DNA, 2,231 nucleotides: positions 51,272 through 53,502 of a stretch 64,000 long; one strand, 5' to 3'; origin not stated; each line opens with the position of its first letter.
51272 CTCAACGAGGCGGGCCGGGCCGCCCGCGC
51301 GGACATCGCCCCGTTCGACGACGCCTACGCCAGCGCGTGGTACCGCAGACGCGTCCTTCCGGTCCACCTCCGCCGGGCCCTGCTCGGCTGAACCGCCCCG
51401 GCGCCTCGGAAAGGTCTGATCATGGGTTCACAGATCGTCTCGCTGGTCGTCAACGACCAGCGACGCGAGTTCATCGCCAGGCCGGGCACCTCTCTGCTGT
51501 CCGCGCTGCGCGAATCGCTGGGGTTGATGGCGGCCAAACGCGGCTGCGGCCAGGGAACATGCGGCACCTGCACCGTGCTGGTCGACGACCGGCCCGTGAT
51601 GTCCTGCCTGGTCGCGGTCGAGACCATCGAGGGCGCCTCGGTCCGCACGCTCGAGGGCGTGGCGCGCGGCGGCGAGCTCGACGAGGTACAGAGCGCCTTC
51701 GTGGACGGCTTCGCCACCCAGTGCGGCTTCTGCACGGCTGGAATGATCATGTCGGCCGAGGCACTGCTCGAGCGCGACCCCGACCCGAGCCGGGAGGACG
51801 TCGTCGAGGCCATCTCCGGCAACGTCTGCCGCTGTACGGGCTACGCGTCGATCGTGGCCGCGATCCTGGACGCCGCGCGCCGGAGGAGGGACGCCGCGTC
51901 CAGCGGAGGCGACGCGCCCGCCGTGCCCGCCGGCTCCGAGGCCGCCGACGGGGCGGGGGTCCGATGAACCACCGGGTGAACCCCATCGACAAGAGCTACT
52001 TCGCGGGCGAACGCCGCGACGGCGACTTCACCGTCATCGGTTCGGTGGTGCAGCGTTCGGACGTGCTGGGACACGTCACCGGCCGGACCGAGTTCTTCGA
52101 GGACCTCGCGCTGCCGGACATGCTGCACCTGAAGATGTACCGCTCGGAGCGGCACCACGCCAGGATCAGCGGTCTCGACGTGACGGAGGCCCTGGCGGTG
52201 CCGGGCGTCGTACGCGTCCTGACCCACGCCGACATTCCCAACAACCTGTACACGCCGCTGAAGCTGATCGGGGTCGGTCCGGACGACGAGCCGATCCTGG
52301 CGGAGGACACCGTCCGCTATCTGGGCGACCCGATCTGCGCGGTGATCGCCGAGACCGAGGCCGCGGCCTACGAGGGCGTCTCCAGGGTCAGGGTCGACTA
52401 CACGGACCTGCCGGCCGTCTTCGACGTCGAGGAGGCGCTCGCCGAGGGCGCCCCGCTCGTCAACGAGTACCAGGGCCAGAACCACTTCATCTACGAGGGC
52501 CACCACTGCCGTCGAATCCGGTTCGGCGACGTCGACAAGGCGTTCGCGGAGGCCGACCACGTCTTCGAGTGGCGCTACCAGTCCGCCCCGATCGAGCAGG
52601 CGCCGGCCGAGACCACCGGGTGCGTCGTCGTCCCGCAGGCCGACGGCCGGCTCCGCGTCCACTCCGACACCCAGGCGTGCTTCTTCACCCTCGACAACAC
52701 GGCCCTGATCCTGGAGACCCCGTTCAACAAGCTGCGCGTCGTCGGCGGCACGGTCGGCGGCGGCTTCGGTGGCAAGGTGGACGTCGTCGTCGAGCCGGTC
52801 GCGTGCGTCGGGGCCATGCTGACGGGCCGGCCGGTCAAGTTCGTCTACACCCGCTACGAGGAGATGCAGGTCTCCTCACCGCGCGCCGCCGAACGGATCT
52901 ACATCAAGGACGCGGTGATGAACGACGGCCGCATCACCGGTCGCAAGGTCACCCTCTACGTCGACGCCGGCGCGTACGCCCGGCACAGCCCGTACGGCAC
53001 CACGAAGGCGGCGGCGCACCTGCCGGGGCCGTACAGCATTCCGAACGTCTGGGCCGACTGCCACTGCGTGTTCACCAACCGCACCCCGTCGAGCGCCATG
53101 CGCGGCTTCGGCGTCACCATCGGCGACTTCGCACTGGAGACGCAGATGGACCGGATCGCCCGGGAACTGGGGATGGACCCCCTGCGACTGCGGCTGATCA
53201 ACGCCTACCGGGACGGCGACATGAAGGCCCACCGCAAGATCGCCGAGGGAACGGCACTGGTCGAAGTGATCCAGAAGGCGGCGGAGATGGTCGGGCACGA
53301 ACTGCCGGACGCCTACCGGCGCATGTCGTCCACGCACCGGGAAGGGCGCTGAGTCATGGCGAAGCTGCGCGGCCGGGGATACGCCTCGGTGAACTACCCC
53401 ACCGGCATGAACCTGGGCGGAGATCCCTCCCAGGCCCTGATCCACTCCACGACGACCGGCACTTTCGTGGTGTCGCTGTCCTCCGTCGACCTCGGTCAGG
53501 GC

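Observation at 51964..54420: Molybdopterin subunit split into ~50 kDa and ~37 kDa polypeptides by an in-frame TGA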

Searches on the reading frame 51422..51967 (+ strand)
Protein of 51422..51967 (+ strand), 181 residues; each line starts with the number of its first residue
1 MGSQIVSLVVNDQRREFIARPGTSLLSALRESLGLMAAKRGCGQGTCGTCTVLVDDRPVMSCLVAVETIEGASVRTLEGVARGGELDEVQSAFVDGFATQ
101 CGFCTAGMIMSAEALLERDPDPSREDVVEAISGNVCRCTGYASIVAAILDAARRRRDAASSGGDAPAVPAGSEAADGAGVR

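Call 6: search_protein_families(library=pfam, proteins=[window:51422-51967:+])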
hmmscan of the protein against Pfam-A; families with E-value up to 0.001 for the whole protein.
window:51422-51967:+ (181 aa): 3 families
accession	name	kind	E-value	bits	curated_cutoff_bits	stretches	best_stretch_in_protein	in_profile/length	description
PF01799.25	Fer2_2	-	4.9e-29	100.7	30.3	1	76-148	1-74/75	[2Fe-2S] binding domain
PF00111.32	Fer2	-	3.1e-10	40.3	21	1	10-61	3-54/77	2Fe-2S iron-sulfur cluster binding domain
PF13085.11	Fer2_3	-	1.2e-05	25.7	27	1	34-73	44-83/107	2Fe-2S iron-sulfur cluster binding domain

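Call 7: search_protein_families(library=ncbifam, proteins=[window:51422-51967:+])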
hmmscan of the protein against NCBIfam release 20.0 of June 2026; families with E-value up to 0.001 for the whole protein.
window:51422-51967:+ (181 aa): 14 families
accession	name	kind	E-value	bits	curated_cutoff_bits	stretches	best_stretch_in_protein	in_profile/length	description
NF041020.1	glyceraldDH_gamma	equivalog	1.9e-47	160.9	290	1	6-155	13-162/164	glyceraldehyde dehydrogenase subunit gamma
TIGR03193.1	4hydroxCoAred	equivalog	3.3e-47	160.1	257.8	1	6-151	2-147/148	4-hydroxybenzoyl-CoA reductase subunit gamma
NF043084.2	XdhC_XDHase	equivalog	4.1e-47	159.4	217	1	5-150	2-148/151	xanthine dehydrogenase subunit XdhC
NF045668.1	pterin_aldehy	equivalog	1e-45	156.2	1100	1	7-156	4-156/905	molybdopterin-dependent aldehyde oxidoreductase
TIGR03311.1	Se_dep_XDH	equivalog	1.8e-41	142.2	830.45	1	7-158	2-150/848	selenium-dependent xanthine dehydrogenase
TIGR03198.1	pucE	equivalog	1.8e-41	141.1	254.3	1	6-152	4-149/151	xanthine dehydrogenase subunit E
NF007387.0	PRK09908.1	equivalog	2.8e-40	137.3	212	1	8-153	11-157/159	xanthine dehydrogenase iron sulfur-binding subunit XdhC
TIGR02963.1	xanthine_xdhA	equivalog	1.8e-38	132.4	467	1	12-153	8-159/468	xanthine dehydrogenase small subunit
NF008514.0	PRK11433.1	equivalog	1.4e-35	122.8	322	1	5-154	52-216/218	aldehyde dehydrogenase iron-sulfur subunit PaoA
TIGR02969.1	mam_aldehyde_ox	subfamily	5.2e-29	100.4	1912.3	1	19-148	17-157/1330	aldehyde oxidase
TIGR03313.1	Se_sel_red_Mo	hypoth_equivalog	2e-12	45.6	1101.9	1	11-161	4-154/951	molybdopterin-dependent oxidoreductase Mo/Fe-S-binding subunit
NF004616.0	PRK05950.1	subfamily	0.00018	20.7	228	1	34-74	50-90/238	succinate dehydrogenase iron-sulfur subunit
TIGR00384.1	dhsB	subfamily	0.00032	20.2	88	1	36-71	43-78/222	succinate dehydrogenase and fumarate reductase iron-sulfur protein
NF004898.0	PRK06259.1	equivalog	0.00035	19.3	385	0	37-68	47-78/488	fumarate reductase (CoM/CoB) subunit TfrB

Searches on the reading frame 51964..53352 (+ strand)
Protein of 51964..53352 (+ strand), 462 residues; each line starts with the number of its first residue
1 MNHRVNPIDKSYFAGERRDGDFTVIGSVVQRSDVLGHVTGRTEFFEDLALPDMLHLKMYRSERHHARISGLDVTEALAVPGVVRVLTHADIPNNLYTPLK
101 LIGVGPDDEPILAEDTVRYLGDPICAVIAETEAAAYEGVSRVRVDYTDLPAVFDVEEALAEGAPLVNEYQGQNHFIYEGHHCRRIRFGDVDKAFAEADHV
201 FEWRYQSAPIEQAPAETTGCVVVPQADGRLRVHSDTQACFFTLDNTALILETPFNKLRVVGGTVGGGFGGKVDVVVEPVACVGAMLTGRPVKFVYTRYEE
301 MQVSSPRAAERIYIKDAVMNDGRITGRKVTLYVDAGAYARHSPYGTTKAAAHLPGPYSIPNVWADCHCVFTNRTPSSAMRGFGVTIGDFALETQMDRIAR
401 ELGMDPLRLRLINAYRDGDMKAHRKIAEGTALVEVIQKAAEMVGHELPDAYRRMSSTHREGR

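Call 6: search_protein_families(library=pfam, proteins=[window:51964-53352:+])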
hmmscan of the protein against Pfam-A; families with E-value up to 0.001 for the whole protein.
window:51964-53352:+ (462 aa): 2 families
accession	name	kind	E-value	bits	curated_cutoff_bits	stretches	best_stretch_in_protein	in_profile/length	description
PF02738.23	MoCoBD_1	-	1.8e-74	250.4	27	1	179-414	7-244/244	Molybdopterin cofactor-binding domain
PF01315.27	Ald_Xan_dh_C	-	8.6e-27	94.1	31.3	1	39-150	1-110/110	Aldehyde oxidase and xanthine dehydrogenase, a/b hammerhead domain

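Call 7: search_protein_families(library=ncbifam, proteins=[window:51964-53352:+])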
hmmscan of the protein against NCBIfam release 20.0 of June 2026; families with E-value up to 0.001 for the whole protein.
window:51964-53352:+ (462 aa): 13 families
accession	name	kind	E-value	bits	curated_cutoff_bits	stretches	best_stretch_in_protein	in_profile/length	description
TIGR03196.1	pucD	equivalog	4.8e-82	276.6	783.65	1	24-440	2-404/763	xanthine dehydrogenase subunit D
NF043082.1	XdhA_XDHase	equivalog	3.2e-81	273.6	780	1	25-455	1-434/758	xanthine dehydrogenase subunit XdhA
NF007426.0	PRK09970.1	equivalog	9e-75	252.2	916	1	23-446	4-427/761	xanthine dehydrogenase molybdenum-binding subunit XdhA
TIGR03194.1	4hydrxCoA_A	equivalog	9e-72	242.6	994.55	1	33-437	5-401/746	4-hydroxybenzoyl-CoA reductase subunit alpha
TIGR03311.1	Se_dep_XDH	equivalog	1.8e-71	241.4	830.45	1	24-439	161-566/848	selenium-dependent xanthine dehydrogenase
NF041018.1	glyceraldDH_alpha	equivalog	2.8e-69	234.3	790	1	24-416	2-393/741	glyceraldehyde dehydrogenase subunit alpha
NF045668.1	pterin_aldehy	equivalog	2.7e-65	221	1100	1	21-440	171-592/905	molybdopterin-dependent aldehyde oxidoreductase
TIGR03313.1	Se_sel_red_Mo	hypoth_equivalog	9e-63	212.3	1101.9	2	186-435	360-609/951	molybdopterin-dependent oxidoreductase Mo/Fe-S-binding subunit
TIGR02965.1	xanthine_xdhB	equivalog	2.5e-58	197.9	849.5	1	36-434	12-397/758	xanthine dehydrogenase molybdopterin binding subunit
NF040766.1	CODH_aero_grp5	exception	5.6e-53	180.2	950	1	24-421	4-402/785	aerobic carbon-monoxide dehydrogenase large subunit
TIGR02416.1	CO_dehy_Mo_lg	equivalog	5.1e-49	167.1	991.15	1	38-418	6-398/770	aerobic carbon-monoxide dehydrogenase large subunit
TIGR02969.1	mam_aldehyde_ox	subfamily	1.4e-43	148.7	1912.3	1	25-437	576-970/1330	aldehyde oxidase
NF041671.1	peri_hyde_PaoC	equivalog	3.4e-38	131.5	1180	1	22-446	15-418/735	aldehyde oxidoreductase molybdenum-binding subunit PaoC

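Call 8: search_solved_structures(query=window:51964-53352:+, show_alignments=2)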
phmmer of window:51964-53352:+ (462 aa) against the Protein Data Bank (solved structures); distinct sequences matched with E-value up to 0.001: 41.
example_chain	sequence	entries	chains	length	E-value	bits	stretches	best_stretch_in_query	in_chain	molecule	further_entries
3hrd_A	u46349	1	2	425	1.2e-70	241.9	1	21-442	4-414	Nicotinate dehydrogenase large molybdopterin subunit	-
1sij_A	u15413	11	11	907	1.8e-50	175.4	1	21-461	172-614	Aldehyde oxidoreductase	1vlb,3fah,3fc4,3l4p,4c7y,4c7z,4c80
3zyv_A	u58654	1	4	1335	6.6e-44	153.8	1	25-437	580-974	AOX3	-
8uem_A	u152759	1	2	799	9e-44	153.3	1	36-416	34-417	Carbon monoxide dehydrogenase (Large chain), CoxL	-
1rm6_A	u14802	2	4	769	1.3e-43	152.8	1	33-415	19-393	4-hydroxybenzoyl-CoA reductase alpha subunit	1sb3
7dqx_A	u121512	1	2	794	2.2e-43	152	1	25-414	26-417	6-hydroxypseudooxynicotine dehydrogenase complex subunit gamma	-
1dgj_A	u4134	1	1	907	2.4e-43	151.9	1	20-439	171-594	ALDEHYDE OXIDOREDUCTASE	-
1t3q_B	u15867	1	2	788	5.4e-43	150.7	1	25-454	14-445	quinoline 2-oxidoreductase large subunit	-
7opn_A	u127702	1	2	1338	3.2e-40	141.6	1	25-440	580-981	Aldehyde oxidase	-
6q6q_A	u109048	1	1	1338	3.2e-40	141.6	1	25-440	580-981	Aldehyde oxidase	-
28mb_A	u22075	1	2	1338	3.2e-40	141.6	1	25-440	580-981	Aldehyde oxidase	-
4uhw_A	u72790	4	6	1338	3.2e-40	141.6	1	25-440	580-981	ALDEHYDE OXIDASE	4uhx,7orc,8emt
5epg_A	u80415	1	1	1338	3.2e-40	141.6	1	25-440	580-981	Aldehyde oxidase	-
1ffu_B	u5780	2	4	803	1.1e-39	139.9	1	28-416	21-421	CUTL, MOLYBDOPROTEIN OF CARBON MONOXIDE DEHYDROGENASE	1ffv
3sr6_C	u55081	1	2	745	6.8e-39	137.2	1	40-430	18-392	Xanthine dehydrogenase/oxidase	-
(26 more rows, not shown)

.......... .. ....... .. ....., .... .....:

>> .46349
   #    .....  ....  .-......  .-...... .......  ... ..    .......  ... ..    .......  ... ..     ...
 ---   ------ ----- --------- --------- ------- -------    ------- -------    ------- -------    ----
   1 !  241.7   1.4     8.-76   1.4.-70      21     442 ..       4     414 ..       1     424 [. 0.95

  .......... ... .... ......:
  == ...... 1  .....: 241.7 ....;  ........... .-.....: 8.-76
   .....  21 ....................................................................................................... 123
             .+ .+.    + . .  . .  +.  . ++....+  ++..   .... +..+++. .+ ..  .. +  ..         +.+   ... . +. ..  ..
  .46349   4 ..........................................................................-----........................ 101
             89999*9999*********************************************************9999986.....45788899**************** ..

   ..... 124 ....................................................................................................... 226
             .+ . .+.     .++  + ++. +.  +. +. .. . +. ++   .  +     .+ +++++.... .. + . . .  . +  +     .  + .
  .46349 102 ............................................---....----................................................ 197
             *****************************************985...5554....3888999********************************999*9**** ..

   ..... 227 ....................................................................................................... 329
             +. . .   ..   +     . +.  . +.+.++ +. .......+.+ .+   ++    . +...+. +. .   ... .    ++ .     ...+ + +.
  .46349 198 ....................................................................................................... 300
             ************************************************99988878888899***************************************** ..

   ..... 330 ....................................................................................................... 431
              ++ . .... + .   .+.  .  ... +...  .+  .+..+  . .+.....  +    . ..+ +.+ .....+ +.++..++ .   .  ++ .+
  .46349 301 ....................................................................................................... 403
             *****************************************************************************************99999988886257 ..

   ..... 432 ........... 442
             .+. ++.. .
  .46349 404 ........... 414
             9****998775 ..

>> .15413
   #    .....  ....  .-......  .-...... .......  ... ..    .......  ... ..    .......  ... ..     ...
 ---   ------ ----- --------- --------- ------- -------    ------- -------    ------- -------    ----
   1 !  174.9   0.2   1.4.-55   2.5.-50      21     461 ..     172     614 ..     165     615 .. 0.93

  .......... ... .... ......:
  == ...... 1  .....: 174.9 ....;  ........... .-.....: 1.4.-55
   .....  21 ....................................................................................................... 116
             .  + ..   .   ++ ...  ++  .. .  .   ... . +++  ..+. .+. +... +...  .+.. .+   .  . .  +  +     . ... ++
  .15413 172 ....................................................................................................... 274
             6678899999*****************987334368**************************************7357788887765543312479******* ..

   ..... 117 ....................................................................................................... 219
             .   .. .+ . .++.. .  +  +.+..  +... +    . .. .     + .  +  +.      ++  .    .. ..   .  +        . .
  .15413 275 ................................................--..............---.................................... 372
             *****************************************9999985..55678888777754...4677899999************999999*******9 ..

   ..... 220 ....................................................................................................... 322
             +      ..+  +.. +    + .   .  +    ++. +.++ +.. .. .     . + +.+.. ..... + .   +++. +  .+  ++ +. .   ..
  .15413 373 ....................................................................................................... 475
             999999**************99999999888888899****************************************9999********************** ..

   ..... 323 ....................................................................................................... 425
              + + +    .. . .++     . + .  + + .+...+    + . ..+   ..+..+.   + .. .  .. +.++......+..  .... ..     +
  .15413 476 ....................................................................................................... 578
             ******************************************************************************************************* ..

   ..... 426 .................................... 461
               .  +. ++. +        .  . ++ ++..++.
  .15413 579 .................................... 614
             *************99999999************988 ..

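Call 10: find_homologous_proteins(query=window:51964-53352:+)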
Query window:51964-53352:+ (462 aa): 6995 proteins with E <= 0.001 among 8000 candidates; the best 120 are listed.
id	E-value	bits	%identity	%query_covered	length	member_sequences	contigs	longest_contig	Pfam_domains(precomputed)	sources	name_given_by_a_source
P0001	5.1e-289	977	92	99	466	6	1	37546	PF02738.24,PF01315.28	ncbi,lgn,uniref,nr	ncbi:xanthine dehydrogenase family protein molybdopterin-binding subunit [Actinomadura sp. HBU206391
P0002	1.3e-279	946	89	100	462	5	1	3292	PF02738.24,PF01315.28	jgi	jgi:CO/xanthine dehydrogenase Mo-binding subunit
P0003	9.6e-277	936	88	100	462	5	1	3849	PF02738.24,PF01315.28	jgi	jgi:CO/xanthine dehydrogenase Mo-binding subunit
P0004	5.4e-272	921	87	100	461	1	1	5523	PF02738.24,PF01315.28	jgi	jgi:CO/xanthine dehydrogenase Mo-binding subunit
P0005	1.7e-270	916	85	100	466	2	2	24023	PF02738.24,PF01315.28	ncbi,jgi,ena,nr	ncbi:MAG TPA: molybdopterin cofactor-binding domain-containing protein [Mycobacteriales bacterium]|n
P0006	2.4e-270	915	85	100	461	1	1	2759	PF02738.24,PF01315.28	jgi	jgi:CO/xanthine dehydrogenase Mo-binding subunit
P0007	3.3e-270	915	86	100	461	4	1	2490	PF02738.24,PF01315.28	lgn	-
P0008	3.5e-270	915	86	100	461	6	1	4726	PF02738.24,PF01315.28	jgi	jgi:CO/xanthine dehydrogenase Mo-binding subunit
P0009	4.5e-270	914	85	99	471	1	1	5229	PF02738.24,PF01315.28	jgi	jgi:CO/xanthine dehydrogenase Mo-binding subunit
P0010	2.7e-269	912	86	100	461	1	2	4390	PF02738.24,PF01315.28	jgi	jgi:CO/xanthine dehydrogenase Mo-binding subunit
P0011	2.3e-268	909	85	100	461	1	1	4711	PF02738.24,PF01315.28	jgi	jgi:CO/xanthine dehydrogenase Mo-binding subunit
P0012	3.3e-268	908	85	99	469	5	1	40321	PF02738.24,PF01315.28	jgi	jgi:CO/xanthine dehydrogenase Mo-binding subunit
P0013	5.0e-268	907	86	100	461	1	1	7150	PF02738.24,PF01315.28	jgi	jgi:CO/xanthine dehydrogenase Mo-binding subunit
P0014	5.5e-268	907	85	100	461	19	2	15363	PF02738.24,PF01315.28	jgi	jgi:CO/xanthine dehydrogenase Mo-binding subunit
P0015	6.5e-268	907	84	100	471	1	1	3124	PF02738.24,PF01315.28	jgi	jgi:CO/xanthine dehydrogenase Mo-binding subunit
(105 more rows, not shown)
